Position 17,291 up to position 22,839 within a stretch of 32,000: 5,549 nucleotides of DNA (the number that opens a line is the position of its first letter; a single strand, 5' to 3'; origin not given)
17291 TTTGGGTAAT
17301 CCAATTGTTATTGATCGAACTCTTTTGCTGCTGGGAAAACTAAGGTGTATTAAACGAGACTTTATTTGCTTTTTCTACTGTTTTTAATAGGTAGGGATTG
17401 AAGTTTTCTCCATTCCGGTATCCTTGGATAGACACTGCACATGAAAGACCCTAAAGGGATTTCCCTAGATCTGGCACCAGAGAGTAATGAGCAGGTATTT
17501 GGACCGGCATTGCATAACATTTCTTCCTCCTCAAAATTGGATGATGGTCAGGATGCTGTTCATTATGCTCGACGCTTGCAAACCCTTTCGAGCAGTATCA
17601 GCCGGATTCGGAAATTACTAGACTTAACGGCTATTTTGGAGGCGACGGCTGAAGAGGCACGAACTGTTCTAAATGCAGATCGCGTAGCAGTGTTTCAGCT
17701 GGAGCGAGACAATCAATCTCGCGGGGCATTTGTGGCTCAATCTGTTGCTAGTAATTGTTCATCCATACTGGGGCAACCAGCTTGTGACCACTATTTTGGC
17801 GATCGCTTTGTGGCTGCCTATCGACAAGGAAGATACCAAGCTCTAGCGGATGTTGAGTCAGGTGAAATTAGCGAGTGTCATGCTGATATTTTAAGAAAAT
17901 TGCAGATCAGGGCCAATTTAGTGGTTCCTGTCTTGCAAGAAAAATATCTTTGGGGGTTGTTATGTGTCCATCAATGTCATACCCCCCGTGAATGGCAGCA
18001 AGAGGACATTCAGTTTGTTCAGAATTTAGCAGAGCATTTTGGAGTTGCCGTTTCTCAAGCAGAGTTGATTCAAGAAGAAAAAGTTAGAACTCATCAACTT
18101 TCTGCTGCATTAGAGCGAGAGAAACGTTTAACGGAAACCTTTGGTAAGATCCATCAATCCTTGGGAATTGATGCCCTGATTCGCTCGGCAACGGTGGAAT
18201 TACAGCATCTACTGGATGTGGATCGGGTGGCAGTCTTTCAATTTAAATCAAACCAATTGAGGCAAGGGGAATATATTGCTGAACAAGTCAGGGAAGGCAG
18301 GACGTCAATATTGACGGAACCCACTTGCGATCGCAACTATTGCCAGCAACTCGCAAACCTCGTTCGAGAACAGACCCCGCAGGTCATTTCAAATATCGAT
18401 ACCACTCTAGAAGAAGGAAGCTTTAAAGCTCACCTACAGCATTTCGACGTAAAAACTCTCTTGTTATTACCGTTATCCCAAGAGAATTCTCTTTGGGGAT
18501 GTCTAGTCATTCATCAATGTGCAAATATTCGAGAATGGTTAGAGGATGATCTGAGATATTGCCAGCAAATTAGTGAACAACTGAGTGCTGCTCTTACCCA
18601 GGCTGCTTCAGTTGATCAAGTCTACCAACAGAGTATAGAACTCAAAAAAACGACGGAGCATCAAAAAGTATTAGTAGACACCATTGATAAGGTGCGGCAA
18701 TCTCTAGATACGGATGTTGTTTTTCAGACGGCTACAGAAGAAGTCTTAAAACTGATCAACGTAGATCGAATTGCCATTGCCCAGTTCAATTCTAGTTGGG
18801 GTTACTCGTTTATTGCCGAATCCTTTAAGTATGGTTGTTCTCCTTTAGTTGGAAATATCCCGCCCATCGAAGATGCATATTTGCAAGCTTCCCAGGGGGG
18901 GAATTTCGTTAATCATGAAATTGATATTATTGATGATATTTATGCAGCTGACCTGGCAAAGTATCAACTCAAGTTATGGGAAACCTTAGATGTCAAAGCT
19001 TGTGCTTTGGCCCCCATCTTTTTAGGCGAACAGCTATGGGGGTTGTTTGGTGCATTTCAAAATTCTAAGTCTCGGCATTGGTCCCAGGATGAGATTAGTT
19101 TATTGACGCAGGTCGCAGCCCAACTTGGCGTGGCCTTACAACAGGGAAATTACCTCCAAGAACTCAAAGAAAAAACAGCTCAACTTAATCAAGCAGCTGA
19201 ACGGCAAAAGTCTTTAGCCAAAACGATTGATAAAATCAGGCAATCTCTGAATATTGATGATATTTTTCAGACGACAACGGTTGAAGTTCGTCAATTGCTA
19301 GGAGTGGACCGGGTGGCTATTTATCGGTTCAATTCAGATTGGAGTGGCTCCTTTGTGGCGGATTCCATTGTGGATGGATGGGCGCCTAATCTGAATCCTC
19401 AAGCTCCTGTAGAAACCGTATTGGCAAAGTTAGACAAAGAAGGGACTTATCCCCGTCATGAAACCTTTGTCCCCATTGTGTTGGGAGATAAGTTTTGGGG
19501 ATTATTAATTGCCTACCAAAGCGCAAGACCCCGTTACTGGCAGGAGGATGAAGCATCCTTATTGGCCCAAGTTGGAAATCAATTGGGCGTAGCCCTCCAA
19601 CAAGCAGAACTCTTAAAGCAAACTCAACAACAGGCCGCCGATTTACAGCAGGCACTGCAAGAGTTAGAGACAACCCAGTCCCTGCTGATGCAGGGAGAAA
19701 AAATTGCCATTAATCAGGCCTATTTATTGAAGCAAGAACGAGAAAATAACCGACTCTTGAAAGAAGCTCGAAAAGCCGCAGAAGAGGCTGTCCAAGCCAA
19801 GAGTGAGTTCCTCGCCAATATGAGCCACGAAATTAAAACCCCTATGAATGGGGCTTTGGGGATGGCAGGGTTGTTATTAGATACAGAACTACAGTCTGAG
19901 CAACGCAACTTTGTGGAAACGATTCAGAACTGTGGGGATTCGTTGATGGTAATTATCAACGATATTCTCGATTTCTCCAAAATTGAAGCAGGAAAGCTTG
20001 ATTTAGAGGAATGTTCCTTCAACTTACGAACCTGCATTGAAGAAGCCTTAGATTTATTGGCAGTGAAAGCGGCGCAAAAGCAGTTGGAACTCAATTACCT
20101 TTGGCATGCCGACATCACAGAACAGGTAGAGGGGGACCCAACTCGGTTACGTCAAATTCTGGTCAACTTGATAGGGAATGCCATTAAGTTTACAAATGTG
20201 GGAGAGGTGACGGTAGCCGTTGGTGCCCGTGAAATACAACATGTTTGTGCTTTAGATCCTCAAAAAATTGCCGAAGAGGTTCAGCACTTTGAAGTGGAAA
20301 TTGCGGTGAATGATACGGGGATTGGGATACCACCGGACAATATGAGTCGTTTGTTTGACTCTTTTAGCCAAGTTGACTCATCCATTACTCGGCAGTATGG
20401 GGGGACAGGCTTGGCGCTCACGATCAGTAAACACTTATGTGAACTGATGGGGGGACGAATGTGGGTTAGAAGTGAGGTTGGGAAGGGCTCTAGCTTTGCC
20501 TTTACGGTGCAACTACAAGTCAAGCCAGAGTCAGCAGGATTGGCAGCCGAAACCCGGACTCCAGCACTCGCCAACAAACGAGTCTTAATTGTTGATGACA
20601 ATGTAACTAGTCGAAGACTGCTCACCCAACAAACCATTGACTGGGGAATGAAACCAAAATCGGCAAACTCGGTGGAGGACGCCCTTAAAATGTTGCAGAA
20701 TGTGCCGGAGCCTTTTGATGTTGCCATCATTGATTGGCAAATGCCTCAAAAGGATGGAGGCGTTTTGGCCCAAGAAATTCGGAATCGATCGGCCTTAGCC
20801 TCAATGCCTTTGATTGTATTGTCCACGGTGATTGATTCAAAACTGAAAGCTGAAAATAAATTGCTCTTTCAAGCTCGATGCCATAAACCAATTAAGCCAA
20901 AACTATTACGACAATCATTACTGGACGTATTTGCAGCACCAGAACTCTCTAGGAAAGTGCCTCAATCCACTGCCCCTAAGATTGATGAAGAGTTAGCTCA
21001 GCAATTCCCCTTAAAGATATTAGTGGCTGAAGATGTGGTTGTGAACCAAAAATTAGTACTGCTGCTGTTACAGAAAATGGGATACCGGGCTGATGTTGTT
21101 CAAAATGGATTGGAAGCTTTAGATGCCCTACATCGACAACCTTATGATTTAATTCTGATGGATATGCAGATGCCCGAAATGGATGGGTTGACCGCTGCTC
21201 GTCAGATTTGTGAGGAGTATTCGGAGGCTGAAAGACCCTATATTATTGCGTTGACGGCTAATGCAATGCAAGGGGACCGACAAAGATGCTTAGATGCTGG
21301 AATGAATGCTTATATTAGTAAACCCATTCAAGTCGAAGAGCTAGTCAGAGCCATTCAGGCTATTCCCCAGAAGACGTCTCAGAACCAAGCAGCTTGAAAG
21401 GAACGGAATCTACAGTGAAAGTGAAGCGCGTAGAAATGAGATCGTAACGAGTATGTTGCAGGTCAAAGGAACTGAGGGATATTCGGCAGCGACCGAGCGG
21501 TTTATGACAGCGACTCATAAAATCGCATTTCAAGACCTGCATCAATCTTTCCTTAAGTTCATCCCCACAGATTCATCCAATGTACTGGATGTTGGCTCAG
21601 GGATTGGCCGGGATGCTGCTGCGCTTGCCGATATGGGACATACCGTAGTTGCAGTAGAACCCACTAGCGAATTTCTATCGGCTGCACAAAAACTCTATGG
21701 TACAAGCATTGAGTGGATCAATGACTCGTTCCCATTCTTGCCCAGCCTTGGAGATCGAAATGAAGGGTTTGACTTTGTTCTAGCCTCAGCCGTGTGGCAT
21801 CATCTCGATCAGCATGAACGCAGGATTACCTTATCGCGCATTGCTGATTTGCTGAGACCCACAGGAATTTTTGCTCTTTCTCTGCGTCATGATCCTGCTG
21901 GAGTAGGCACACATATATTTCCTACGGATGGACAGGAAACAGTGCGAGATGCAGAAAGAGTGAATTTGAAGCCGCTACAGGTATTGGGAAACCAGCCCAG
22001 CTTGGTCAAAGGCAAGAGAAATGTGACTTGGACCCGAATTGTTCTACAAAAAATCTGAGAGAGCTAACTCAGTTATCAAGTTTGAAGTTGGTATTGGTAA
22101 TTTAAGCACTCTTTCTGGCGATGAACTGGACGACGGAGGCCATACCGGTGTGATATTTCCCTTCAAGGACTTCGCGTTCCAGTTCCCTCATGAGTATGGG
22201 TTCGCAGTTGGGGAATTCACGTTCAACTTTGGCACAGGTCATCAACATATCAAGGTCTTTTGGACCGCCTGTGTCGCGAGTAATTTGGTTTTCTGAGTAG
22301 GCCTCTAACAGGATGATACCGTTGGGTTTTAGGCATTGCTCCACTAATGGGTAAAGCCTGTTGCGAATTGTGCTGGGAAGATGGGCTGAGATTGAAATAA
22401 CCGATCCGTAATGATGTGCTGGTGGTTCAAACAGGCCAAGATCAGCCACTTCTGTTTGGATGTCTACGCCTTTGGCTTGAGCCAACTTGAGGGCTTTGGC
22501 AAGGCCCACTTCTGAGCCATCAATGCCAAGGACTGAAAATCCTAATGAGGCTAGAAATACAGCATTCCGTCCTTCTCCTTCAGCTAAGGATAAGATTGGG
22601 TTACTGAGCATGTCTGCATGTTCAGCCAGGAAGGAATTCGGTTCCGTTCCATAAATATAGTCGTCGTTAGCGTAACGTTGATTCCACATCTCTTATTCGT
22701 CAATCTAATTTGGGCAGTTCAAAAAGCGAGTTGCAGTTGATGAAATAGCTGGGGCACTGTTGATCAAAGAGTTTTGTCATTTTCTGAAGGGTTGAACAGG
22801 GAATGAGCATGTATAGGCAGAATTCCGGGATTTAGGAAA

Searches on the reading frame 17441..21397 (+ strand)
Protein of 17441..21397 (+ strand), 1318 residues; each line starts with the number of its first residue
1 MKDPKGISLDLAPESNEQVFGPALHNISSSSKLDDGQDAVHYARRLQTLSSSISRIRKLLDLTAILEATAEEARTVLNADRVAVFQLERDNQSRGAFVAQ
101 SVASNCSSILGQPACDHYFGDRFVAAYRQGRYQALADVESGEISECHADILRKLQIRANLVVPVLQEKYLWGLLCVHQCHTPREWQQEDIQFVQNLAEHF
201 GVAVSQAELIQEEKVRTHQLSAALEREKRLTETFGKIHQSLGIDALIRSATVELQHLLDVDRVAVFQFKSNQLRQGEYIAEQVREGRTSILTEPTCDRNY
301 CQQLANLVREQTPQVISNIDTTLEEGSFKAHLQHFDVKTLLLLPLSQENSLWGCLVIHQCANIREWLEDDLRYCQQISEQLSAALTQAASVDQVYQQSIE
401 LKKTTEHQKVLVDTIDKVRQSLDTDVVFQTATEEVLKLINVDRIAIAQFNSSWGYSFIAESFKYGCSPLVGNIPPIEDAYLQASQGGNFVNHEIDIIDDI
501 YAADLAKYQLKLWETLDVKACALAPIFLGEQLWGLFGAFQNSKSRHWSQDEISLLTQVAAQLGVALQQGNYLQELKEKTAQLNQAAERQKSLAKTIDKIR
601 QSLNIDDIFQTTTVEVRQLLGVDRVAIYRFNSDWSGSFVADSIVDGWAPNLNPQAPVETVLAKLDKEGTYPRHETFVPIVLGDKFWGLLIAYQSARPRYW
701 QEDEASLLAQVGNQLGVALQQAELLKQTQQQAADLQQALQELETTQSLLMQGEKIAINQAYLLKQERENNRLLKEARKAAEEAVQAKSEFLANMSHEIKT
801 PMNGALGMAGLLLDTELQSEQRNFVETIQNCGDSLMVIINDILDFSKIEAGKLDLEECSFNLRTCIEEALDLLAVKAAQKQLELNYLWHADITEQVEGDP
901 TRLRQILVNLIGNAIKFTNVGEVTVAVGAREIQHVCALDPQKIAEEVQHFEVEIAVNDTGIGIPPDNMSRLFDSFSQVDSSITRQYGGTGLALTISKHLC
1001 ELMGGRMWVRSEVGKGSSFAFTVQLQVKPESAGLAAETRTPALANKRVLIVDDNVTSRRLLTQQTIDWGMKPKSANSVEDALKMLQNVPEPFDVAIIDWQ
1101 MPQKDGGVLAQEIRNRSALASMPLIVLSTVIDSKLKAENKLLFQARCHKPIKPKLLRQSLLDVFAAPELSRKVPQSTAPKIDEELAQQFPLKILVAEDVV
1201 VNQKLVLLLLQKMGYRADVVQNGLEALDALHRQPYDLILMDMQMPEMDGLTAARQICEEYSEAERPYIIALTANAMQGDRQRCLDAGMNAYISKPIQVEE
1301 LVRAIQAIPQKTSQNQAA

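Call 16: search_protein_families(library=pfam, proteins=[window:17441-21397:+], max_evalue=0.001)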
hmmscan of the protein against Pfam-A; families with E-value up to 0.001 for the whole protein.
window:17441-21397:+ (1318 aa): 7 families
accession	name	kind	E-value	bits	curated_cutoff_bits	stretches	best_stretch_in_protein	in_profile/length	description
PF01590.32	GAF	-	9e-71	237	22.4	4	61-204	1-133/133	GAF domain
PF00072.30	Response_reg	-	1.9e-40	137.9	30.2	2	1193-1306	1-111/111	Response regulator receiver domain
PF13185.12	GAF_2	-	1e-30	107.2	28.6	3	61-204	3-135/136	GAF domain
PF02518.31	HATPase_c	-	5.9e-27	94.7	26.4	1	898-1026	1-110/111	Histidine kinase-, DNA gyrase B-, and HSP90-like ATPase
PF00512.31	HisKA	-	8.8e-22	77.4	26.9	1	786-851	1-66/66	His Kinase A (phospho-acceptor) domain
PF13492.12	GAF_3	-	1.6e-18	67.8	27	1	605-721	2-129/129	GAF domain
PF23198.2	PDE8A_N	-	1.8e-05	25.1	29.6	0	1211-1295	31-118/147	PDE8A-like, N-terminal domain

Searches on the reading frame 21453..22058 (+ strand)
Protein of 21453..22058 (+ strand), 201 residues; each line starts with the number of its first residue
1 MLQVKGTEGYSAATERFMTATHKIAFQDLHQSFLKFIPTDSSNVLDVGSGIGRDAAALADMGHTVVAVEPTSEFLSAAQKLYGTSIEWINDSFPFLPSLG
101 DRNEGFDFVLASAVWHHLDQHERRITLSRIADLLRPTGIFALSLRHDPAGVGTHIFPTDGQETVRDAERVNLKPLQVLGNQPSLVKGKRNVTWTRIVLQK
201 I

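Call 16: search_protein_families(library=pfam, proteins=[window:21453-22058:+], max_evalue=0.001)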
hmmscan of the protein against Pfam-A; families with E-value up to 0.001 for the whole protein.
window:21453-22058:+ (201 aa): 6 families
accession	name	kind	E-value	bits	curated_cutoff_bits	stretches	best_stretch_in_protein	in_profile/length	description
PF13649.12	Methyltransf_25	-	2.5e-14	54.2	27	1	44-138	1-97/97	Methyltransferase domain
PF08241.18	Methyltransf_11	-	4.1e-13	50.2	21.2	1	45-141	1-94/95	Methyltransferase domain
PF08242.18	Methyltransf_12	-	1.7e-11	45.1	30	1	45-140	1-98/98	Methyltransferase domain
PF13489.12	Methyltransf_23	-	4.9e-10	39.8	27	1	31-144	14-118/164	Methyltransferase domain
PF13847.12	Methyltransf_31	-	1.6e-05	25.1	27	1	40-143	3-110/145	Methyltransferase domain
PF05891.18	Methyltransf_PK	-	8.8e-05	22.6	27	1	40-157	55-172/218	AdoMet dependent proline di-methyltransferase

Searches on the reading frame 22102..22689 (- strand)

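Call 16: search_protein_families(library=pfam, proteins=[window:22102-22689:-], max_evalue=0.001)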
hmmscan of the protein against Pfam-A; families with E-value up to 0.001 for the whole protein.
window:22102-22689:- (195 aa): 4 families
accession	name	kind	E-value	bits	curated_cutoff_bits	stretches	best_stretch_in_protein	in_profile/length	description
PF13649.12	Methyltransf_25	-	2.6e-09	38.1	27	1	32-124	1-97/97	Methyltransferase domain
PF13847.12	Methyltransf_31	-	5.1e-05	23.4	27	1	32-132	7-113/145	Methyltransferase domain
PF08241.18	Methyltransf_11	-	0.00018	22.5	21.2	1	35-127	3-94/95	Methyltransferase domain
PF03848.20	TehB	-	0.00085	19.2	20.4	1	31-85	33-88/193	Tellurite resistance protein TehB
